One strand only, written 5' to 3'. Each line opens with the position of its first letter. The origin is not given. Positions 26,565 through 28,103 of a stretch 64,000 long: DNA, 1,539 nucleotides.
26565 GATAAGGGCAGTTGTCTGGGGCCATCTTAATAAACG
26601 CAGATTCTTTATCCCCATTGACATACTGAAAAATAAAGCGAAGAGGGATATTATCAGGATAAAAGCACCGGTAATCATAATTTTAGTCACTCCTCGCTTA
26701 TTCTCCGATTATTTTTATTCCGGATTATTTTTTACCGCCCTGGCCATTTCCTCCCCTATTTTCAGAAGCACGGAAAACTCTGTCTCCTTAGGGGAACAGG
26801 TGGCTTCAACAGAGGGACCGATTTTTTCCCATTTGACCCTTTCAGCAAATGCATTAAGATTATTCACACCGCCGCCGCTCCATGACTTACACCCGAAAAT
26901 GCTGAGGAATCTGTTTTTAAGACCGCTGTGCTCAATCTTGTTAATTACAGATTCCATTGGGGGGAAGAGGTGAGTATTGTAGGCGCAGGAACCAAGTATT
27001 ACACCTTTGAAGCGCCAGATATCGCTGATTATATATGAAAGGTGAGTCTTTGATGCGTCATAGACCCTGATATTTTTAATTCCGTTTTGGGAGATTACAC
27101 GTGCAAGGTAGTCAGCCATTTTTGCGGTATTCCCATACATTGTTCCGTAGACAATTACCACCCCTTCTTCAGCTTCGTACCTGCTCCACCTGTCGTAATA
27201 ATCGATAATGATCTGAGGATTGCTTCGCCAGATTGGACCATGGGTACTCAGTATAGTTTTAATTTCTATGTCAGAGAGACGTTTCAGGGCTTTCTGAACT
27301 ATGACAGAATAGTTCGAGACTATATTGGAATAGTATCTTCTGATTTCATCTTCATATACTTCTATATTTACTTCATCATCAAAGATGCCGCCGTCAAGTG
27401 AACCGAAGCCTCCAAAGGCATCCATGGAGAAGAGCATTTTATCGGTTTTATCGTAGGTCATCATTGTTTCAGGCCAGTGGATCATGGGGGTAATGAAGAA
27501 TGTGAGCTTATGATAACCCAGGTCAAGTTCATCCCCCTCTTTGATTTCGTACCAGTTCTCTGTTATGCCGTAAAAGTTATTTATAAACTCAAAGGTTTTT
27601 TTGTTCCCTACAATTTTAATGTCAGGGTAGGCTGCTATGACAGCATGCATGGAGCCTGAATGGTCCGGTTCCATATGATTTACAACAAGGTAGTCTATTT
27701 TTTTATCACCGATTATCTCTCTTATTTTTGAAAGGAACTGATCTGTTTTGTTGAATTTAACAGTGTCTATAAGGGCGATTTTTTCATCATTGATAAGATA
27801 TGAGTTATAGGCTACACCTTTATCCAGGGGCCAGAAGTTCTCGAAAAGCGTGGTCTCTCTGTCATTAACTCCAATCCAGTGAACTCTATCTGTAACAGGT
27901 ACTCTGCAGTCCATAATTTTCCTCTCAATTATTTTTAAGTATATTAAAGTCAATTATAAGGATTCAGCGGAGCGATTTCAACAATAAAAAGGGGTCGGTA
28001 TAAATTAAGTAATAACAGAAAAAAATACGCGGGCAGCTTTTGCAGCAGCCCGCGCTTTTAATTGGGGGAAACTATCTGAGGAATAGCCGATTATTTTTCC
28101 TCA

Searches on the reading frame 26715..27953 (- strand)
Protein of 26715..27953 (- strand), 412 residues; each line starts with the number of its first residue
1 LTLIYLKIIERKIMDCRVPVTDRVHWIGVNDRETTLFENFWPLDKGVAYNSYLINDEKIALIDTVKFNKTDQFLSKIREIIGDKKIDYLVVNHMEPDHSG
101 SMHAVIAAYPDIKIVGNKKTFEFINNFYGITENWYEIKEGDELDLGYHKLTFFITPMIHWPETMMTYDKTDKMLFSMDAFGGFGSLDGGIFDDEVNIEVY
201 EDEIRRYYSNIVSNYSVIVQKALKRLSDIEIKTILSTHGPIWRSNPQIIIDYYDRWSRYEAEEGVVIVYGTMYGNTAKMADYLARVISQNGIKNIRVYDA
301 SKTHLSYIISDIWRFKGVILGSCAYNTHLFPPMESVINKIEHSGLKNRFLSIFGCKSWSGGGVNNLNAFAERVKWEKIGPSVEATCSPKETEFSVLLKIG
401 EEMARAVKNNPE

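Call 37: search_protein_families(library=pfam, proteins=[window:26715-27953:-], max_evalue=0.00001)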
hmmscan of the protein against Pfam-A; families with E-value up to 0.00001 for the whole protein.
window:26715-27953:- (412 aa): 3 families
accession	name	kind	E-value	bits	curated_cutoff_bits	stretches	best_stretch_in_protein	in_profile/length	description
PF19583.5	ODP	-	4.2e-25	89.2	27.2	1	48-239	2-194/194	ODP family beta lactamase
PF00753.33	Lactamase_B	-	7.3e-09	36.3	22.7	1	47-186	4-157/196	Metallo-beta-lactamase superfamily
PF00258.30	Flavodoxin_1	-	5.6e-07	30.3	25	1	267-389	1-132/143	Flavodoxin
